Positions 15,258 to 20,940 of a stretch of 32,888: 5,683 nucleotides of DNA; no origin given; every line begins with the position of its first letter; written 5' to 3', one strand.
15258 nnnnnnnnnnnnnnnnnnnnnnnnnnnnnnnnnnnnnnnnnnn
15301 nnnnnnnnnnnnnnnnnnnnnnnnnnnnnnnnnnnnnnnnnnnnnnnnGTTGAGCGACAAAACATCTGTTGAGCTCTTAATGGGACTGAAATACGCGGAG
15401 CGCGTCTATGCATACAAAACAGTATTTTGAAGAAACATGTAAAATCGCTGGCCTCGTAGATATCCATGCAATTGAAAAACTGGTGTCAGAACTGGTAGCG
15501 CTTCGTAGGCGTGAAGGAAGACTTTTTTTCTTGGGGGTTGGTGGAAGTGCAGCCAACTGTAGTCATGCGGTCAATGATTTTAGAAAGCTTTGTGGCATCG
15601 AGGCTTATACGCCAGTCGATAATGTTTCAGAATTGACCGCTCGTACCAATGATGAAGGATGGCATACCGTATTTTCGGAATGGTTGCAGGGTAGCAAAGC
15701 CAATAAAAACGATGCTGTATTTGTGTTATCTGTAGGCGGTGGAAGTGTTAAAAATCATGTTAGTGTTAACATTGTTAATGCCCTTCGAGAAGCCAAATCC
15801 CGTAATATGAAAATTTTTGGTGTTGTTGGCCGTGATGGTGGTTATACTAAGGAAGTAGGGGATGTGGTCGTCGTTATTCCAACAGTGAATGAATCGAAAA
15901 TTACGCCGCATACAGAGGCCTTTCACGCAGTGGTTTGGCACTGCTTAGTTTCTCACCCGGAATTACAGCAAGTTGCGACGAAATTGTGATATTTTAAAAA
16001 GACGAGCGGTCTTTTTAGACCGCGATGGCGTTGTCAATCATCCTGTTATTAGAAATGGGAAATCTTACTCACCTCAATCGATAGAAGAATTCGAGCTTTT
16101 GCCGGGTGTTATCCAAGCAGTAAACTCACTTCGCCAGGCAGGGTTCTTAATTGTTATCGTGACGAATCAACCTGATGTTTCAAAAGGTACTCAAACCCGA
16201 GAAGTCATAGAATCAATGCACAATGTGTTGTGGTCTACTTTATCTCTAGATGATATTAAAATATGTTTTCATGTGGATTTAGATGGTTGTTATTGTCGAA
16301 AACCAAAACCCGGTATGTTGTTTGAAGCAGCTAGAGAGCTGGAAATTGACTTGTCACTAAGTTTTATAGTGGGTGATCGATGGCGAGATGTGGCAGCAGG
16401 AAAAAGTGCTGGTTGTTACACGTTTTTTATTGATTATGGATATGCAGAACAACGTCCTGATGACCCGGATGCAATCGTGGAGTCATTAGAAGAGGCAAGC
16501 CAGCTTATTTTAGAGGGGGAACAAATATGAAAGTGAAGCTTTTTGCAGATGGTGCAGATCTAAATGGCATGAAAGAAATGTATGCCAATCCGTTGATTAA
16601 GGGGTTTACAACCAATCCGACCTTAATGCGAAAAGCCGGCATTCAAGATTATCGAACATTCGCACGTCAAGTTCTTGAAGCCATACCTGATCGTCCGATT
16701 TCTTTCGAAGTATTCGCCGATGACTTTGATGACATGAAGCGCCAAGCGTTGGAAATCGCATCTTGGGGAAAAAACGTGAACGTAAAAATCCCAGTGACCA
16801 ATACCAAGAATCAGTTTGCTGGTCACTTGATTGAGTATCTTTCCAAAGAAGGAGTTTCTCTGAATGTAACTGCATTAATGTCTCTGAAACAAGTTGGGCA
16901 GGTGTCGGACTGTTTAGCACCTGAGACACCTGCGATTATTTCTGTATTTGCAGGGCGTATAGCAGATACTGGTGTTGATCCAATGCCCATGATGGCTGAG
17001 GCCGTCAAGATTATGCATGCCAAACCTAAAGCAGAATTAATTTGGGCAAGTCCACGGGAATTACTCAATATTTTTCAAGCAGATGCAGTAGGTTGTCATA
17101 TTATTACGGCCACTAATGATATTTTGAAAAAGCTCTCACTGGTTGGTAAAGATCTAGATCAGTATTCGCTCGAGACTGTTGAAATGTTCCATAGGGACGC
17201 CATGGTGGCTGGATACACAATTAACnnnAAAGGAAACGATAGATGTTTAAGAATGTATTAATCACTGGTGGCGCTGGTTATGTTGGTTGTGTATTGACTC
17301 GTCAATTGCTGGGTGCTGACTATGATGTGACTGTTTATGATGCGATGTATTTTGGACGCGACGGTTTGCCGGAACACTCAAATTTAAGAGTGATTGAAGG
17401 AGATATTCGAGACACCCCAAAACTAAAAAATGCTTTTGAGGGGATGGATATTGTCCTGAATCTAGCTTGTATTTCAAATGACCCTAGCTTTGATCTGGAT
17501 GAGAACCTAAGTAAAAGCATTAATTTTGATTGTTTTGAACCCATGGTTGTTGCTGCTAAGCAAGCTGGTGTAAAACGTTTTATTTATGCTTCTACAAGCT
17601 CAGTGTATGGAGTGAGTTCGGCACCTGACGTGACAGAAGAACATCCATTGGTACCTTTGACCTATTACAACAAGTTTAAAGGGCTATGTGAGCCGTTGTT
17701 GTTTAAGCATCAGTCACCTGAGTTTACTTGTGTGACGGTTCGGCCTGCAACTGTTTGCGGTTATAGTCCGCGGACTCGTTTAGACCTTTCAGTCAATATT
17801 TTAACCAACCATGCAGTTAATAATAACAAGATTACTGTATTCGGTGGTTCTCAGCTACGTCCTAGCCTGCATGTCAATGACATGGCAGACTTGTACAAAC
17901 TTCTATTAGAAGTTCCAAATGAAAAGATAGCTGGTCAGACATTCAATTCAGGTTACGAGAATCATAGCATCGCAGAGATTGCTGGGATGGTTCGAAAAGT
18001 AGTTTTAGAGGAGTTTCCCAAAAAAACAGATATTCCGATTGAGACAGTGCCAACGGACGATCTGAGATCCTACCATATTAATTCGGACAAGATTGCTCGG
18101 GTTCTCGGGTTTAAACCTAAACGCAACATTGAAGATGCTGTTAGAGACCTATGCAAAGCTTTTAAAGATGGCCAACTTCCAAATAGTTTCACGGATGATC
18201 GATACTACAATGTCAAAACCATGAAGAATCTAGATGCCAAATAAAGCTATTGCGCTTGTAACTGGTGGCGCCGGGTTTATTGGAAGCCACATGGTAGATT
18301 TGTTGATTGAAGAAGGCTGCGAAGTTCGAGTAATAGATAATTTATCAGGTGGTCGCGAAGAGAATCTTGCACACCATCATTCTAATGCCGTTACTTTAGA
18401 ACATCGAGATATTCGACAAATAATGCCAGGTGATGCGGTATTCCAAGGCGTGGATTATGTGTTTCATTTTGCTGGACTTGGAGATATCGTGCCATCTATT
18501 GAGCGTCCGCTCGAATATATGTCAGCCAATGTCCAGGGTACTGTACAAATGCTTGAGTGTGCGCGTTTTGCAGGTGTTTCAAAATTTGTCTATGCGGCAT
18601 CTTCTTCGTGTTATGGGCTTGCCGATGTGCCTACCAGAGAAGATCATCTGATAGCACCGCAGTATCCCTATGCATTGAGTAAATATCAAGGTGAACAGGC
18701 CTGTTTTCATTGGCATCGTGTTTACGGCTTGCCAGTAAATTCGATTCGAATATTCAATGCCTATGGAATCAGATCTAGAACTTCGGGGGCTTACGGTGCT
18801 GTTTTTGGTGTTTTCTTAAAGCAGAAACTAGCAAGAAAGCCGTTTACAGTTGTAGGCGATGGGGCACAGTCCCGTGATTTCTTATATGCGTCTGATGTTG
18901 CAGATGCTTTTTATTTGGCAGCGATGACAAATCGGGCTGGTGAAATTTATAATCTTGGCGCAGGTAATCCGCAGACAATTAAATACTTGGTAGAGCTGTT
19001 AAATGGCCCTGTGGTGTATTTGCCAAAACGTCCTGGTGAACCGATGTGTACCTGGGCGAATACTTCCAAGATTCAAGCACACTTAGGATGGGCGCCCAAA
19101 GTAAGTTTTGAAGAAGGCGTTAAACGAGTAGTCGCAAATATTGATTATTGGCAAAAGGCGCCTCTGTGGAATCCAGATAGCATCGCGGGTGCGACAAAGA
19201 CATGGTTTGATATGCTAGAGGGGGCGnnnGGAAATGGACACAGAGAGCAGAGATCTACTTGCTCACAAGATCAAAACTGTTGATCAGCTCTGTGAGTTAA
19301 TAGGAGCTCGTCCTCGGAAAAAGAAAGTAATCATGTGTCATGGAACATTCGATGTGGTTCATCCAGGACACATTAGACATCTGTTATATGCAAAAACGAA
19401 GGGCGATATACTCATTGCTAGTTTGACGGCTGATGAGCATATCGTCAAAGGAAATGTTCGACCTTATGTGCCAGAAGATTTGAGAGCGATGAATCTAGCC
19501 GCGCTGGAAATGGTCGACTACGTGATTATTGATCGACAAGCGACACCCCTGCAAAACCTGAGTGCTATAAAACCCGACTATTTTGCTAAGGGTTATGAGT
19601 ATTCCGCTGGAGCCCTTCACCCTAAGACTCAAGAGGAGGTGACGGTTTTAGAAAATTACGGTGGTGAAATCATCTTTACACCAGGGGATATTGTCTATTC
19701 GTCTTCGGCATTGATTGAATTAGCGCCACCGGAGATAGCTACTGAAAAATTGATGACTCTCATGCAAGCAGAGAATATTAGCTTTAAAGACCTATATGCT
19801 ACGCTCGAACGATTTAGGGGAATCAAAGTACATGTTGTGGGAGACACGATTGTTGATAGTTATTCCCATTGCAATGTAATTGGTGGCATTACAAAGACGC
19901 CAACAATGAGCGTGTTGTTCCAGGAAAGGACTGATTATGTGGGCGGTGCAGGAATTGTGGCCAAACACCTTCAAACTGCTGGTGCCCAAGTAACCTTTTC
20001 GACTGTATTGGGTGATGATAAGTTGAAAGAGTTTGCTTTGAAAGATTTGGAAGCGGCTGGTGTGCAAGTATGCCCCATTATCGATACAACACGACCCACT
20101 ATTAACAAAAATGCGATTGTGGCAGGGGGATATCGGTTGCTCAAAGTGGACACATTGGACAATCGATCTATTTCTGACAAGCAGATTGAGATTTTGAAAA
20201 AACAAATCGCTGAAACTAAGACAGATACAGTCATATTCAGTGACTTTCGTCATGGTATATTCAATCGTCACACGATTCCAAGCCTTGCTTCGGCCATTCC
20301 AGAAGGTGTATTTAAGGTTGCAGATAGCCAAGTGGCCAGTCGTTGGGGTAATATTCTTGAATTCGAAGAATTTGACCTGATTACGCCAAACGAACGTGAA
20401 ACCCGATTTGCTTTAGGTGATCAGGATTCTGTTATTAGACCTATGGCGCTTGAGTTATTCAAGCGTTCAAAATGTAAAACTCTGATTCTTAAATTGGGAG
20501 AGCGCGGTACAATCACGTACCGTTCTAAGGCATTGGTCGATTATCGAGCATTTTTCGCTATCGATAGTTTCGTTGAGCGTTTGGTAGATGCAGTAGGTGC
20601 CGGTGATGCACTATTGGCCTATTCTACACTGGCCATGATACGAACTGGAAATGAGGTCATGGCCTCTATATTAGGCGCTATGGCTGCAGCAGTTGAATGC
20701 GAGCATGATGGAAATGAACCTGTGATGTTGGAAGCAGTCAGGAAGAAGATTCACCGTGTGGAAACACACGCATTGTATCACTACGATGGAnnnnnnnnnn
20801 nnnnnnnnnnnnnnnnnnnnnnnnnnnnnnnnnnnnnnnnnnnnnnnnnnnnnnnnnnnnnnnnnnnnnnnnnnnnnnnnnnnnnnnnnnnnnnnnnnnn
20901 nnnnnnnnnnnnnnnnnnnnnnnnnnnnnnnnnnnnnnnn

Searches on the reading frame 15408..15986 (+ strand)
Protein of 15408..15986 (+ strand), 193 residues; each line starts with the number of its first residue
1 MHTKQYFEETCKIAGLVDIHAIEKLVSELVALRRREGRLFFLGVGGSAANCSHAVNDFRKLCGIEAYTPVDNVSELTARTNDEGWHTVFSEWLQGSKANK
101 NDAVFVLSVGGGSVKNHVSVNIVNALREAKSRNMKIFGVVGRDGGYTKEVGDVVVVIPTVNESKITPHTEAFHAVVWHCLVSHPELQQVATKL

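Call 13: search_protein_families(library=pfam, proteins=[window:15408-15986:+], max_evalue=0.00001)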
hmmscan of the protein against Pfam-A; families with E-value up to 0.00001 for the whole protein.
window:15408-15986:+ (193 aa): 1 family
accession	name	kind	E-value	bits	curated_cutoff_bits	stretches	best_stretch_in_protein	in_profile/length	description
PF13580.11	SIS_2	-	1.2e-06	29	27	1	20-140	19-137/138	SIS domain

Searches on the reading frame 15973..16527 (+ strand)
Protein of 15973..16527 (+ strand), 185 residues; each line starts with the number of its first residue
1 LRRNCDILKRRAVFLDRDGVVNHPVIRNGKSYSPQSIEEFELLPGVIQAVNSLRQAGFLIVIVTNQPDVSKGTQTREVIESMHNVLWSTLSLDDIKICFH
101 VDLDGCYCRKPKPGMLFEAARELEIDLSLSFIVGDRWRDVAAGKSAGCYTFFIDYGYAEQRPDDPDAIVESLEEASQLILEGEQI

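Call 13: search_protein_families(library=pfam, proteins=[window:15973-16527:+], max_evalue=0.00001)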
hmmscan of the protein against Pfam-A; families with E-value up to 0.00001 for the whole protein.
window:15973-16527:+ (185 aa): 5 families
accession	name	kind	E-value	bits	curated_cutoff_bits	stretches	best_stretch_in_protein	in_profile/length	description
PF13242.12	Hydrolase_like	-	2.3e-12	47.1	22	1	108-175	2-75/75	HAD-hyrolase-like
PF00702.32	Hydrolase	-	1.4e-11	45.6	26.4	1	38-147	95-191/191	haloacid dehalogenase-like hydrolase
PF13419.12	HAD_2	-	2e-09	38.2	23.8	1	38-151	76-176/178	Haloacid dehalogenase-like hydrolase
PF08645.17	PNK3P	-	1.3e-08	35.2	22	1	32-136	19-126/161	Polynucleotide kinase 3 phosphatase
PF12710.13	HAD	-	8e-07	30.1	27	1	38-142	74-187/189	haloacid dehalogenase-like hydrolase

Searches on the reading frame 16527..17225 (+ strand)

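Call 13: search_protein_families(library=pfam, proteins=[window:16527-17225:+], max_evalue=0.00001)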
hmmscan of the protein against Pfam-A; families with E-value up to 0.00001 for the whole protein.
window:16527-17225:+ (233 aa): 1 family
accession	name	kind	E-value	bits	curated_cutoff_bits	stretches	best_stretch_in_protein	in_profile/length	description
PF00923.25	TAL_FSA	-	7.3e-42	144.1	27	1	5-224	1-277/285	Transaldolase/Fructose-6-phosphate aldolase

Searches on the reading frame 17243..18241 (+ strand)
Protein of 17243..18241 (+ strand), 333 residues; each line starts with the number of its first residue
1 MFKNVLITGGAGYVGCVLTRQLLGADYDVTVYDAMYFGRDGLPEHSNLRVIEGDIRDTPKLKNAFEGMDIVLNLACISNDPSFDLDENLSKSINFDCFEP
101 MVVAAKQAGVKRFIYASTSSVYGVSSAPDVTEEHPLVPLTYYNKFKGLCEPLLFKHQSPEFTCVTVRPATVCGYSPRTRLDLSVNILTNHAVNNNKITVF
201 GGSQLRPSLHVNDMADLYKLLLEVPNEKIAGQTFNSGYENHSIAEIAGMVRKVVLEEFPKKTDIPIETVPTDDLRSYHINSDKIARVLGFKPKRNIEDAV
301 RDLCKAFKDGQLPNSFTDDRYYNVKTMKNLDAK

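Call 13: search_protein_families(library=pfam, proteins=[window:17243-18241:+], max_evalue=0.00001)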
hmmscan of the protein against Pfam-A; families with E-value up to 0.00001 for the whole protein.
window:17243-18241:+ (333 aa): 6 families
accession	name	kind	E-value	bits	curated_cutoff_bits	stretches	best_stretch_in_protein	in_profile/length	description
PF01370.27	Epimerase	-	4e-34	118.5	20.9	1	5-236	1-239/240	NAD dependent epimerase/dehydratase family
PF16363.11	GDP_Man_Dehyd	-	1.4e-22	81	27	1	6-302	1-331/332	GDP-mannose 4,6 dehydratase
PF01073.25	3Beta_HSD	-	4.7e-19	68.9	22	1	6-188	1-198/280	3-beta hydroxysteroid dehydrogenase/isomerase family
PF13460.12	NAD_binding_10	-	2.3e-12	47.6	27.2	1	9-125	1-106/184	NAD(P)H-binding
PF04321.23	RmlD_sub_bind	-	4.9e-12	46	27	1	4-275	2-252/287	RmlD substrate binding domain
PF05368.20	NmrA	-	1e-08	35.6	27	1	3-119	3-108/298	NmrA-like family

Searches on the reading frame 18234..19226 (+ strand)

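Call 13: search_protein_families(library=pfam, proteins=[window:18234-19226:+], max_evalue=0.00001)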
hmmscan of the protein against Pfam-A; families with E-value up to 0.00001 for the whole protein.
window:18234-19226:+ (331 aa): 6 families
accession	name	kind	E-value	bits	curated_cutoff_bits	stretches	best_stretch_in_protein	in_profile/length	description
PF01370.27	Epimerase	-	4.1e-56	190.5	20.9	1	7-242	1-240/240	NAD dependent epimerase/dehydratase family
PF16363.11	GDP_Man_Dehyd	-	1.7e-55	189.2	27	1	8-298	1-331/332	GDP-mannose 4,6 dehydratase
PF01073.25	3Beta_HSD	-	3.1e-21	76.1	22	1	8-232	1-231/280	3-beta hydroxysteroid dehydrogenase/isomerase family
PF02719.21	Polysacc_synt_2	-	3.9e-11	43.1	20.2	1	8-256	2-243/293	Polysaccharide biosynthesis protein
PF07993.18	NAD_binding_4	-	4e-08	33.2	20.1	0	70-178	86-209/258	Male sterility protein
PF05368.20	NmrA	-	6e-06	26.5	27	1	7-123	5-107/298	NmrA-like family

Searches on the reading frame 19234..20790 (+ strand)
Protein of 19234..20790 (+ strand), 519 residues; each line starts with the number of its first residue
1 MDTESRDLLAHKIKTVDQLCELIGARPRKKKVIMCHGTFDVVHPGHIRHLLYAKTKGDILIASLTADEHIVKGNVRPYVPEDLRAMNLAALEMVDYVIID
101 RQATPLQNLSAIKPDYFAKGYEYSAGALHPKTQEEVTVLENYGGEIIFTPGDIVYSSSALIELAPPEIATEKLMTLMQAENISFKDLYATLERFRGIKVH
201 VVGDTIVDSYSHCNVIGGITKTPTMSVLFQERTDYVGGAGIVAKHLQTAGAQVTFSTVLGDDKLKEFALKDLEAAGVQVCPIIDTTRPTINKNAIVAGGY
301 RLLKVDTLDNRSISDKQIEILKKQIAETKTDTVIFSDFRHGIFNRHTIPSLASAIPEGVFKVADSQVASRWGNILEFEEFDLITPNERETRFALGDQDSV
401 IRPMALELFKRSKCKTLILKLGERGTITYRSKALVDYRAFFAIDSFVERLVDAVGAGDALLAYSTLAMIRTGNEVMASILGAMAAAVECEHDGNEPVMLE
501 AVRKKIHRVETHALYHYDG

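Call 14: search_protein_families(library=pfam, proteins=[window:19234-20790:+], max_evalue=0.01)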
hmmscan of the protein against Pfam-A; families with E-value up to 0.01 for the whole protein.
window:19234-20790:+ (519 aa): 2 families
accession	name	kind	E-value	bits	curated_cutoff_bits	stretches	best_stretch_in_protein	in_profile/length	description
PF00294.29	PfkB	-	1.3e-20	74.3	25.8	1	201-489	6-290/302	pfkB family carbohydrate kinase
PF01467.32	CTP_transf_like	-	6.4e-12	46.3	21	1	35-144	2-110/133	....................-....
